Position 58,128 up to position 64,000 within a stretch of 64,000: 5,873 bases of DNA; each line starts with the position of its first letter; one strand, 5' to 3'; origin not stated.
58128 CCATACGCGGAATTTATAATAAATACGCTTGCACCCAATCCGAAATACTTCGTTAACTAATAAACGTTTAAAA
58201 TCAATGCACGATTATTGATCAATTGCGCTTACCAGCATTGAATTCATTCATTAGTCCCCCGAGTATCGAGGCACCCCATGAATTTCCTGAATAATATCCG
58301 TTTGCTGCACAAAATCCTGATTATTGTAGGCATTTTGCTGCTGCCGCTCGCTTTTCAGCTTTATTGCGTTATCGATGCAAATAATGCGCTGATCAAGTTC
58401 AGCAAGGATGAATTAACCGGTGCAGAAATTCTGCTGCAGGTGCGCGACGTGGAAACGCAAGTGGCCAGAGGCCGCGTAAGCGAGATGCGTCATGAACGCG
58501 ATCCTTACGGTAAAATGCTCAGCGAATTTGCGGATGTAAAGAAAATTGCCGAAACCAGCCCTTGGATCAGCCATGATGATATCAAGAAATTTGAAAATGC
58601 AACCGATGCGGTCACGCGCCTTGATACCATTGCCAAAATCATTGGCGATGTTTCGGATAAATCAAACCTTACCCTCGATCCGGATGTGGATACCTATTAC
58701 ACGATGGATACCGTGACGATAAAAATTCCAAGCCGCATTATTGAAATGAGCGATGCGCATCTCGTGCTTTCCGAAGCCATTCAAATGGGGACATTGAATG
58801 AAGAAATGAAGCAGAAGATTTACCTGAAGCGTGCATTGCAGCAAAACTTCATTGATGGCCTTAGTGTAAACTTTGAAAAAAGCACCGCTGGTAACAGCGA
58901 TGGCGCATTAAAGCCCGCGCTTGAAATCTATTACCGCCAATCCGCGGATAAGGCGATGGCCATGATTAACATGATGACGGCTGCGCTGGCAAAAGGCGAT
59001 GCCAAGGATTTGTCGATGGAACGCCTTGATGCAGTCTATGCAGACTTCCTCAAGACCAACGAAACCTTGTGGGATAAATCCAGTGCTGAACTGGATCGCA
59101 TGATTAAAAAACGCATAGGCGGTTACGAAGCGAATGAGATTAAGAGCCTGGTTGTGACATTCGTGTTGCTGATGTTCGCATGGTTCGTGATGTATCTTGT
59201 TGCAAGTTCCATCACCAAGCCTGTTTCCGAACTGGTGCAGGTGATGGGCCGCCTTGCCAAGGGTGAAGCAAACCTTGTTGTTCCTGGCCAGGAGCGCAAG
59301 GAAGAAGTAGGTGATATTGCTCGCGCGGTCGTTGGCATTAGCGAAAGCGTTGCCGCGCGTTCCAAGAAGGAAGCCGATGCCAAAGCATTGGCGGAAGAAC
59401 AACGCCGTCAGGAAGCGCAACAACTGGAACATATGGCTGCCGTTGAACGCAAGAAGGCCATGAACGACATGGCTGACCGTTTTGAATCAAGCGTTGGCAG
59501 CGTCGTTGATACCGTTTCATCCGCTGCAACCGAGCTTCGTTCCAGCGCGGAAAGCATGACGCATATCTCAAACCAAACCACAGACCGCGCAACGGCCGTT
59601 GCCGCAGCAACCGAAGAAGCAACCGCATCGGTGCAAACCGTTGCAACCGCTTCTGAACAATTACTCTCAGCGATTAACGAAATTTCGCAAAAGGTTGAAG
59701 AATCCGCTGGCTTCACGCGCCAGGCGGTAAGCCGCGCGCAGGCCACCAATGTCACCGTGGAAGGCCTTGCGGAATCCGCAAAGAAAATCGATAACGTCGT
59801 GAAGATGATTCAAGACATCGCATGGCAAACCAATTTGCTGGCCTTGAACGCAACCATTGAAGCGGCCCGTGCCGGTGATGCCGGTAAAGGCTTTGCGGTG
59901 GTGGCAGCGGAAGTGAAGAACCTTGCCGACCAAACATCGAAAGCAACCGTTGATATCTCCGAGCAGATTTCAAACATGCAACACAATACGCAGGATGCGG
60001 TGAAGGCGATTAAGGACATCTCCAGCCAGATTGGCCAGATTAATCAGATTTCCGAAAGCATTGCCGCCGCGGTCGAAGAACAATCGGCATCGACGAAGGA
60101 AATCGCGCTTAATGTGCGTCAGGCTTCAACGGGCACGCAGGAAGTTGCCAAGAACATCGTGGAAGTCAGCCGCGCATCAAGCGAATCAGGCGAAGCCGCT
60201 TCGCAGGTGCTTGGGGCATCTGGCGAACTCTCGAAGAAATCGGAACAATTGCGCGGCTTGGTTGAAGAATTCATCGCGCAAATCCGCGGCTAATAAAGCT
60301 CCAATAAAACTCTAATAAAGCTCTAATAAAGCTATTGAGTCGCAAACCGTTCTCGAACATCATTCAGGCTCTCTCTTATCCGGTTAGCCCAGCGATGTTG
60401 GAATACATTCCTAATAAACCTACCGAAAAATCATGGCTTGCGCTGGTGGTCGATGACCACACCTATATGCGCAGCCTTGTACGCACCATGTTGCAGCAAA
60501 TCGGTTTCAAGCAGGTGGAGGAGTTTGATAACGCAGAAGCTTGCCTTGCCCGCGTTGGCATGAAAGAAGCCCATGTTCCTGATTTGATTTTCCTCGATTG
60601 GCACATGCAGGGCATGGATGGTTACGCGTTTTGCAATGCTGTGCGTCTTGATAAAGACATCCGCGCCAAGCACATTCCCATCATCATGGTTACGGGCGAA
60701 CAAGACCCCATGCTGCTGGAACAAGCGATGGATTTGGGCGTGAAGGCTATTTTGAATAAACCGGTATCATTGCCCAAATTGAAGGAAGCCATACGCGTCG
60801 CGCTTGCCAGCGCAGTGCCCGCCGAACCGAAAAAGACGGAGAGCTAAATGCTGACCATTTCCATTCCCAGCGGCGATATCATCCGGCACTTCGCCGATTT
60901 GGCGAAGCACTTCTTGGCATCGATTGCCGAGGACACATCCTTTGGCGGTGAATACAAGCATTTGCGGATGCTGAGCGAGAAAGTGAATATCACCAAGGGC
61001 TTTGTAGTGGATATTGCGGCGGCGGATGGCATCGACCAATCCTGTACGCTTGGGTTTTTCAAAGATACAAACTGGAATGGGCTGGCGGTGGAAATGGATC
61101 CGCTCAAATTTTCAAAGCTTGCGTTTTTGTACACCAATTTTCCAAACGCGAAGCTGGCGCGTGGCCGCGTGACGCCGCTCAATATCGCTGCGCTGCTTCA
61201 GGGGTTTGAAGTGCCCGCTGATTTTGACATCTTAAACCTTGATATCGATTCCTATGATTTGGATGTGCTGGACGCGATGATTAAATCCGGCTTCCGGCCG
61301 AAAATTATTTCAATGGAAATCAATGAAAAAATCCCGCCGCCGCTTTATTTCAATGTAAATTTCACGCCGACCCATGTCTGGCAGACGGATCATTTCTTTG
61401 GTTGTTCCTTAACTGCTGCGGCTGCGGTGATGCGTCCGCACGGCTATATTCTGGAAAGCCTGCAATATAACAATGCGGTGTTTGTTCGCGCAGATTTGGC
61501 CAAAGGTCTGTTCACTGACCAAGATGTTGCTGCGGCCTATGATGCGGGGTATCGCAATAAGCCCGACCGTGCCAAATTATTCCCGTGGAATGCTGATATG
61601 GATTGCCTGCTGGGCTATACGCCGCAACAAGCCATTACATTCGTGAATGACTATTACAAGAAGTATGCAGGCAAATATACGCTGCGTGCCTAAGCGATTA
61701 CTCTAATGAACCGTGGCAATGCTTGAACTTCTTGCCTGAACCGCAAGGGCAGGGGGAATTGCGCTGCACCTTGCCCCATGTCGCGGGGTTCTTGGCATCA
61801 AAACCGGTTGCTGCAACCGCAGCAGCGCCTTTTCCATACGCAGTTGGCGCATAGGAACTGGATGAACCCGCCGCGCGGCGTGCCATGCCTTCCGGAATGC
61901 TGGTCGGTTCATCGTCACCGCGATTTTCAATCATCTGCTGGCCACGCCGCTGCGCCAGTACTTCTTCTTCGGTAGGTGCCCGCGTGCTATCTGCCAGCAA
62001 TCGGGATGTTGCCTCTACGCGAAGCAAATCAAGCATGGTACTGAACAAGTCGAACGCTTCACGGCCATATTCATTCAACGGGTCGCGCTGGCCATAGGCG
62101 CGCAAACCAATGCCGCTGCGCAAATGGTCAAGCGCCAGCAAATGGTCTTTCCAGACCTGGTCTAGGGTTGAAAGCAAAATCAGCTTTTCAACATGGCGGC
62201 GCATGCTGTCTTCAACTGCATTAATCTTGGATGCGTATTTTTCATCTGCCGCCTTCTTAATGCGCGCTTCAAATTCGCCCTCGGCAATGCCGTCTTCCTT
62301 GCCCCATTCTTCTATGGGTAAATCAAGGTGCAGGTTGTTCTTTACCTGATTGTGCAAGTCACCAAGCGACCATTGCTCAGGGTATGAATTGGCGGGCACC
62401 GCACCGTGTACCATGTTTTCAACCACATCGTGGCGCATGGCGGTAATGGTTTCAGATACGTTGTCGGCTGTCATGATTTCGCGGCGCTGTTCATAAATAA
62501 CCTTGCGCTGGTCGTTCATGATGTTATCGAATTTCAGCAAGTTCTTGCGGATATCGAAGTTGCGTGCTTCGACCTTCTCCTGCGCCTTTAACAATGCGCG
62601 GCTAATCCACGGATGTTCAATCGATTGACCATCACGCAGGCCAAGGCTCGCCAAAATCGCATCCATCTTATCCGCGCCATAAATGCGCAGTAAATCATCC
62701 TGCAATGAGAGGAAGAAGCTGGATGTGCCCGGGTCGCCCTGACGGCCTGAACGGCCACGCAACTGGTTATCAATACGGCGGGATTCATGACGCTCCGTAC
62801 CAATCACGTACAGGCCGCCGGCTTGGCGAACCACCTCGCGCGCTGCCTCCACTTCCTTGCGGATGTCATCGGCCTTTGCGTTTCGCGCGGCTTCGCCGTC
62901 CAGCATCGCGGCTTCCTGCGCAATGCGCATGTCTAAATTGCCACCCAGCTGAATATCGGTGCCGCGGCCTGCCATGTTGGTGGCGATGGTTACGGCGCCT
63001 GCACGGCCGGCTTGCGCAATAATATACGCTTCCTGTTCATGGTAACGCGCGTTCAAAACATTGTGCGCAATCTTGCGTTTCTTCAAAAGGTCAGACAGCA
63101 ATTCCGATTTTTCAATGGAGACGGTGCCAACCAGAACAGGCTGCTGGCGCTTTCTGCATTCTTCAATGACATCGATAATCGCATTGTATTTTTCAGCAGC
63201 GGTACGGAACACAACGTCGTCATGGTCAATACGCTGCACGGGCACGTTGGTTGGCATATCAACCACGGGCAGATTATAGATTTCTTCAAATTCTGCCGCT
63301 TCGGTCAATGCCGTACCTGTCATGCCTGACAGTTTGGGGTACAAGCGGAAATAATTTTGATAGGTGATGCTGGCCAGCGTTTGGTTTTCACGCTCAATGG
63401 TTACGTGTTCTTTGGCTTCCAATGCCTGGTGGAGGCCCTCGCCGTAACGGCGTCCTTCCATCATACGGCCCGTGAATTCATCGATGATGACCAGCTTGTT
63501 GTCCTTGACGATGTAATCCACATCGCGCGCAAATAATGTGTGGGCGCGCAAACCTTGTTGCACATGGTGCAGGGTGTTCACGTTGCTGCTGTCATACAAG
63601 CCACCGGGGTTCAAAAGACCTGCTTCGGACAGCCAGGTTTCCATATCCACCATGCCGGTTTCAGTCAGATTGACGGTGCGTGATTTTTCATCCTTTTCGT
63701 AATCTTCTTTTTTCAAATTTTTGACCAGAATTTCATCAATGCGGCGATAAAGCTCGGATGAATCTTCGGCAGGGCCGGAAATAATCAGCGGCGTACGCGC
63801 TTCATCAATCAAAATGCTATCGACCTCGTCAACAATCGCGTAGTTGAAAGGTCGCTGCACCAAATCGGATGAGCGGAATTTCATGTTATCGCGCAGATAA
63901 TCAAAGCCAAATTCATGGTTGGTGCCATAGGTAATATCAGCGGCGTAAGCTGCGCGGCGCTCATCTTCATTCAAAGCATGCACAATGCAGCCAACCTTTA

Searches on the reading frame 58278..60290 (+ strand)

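Call 67: search_protein_families(library=pfam, proteins=[window:58278-60290:+], max_evalue=0.00001)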
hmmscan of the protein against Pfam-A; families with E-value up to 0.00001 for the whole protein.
window:58278-60290:+ (671 aa): 1 family
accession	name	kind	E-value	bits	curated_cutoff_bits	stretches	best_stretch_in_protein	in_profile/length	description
PF00015.26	MCPsignal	-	1.3e-31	110.2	34.6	1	470-636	4-167/172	Methyl-accepting chemotaxis protein (MCP) signalling domain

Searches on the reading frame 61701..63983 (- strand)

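Call 67: search_protein_families(library=pfam, proteins=[window:61701-63983:-], max_evalue=0.00001)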
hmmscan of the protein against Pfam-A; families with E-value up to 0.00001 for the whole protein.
window:61701-63983:- (761 aa): 5 families
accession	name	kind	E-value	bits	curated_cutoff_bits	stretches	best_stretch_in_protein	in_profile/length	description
PF21090.3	P-loop_SecA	-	4.9e-93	310.9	27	1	248-452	1-205/205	SecA P-loop domain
PF07516.18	SecA_SW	-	3.9e-66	223.4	26.7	1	455-663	2-197/200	SecA Wing and Scaffold domain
PF07517.20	SecA_DEAD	-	7.6e-61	206.3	24.6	1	3-233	155-290/290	SecA DEAD-like domain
PF01043.26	SecA_PP_bind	-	4e-38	130.8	23.5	1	75-189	2-110/110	SecA preprotein cross-linking domain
PF02810.21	SEC-C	-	1.5e-09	37.9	20.4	1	741-758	1-18/19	SEC-C motif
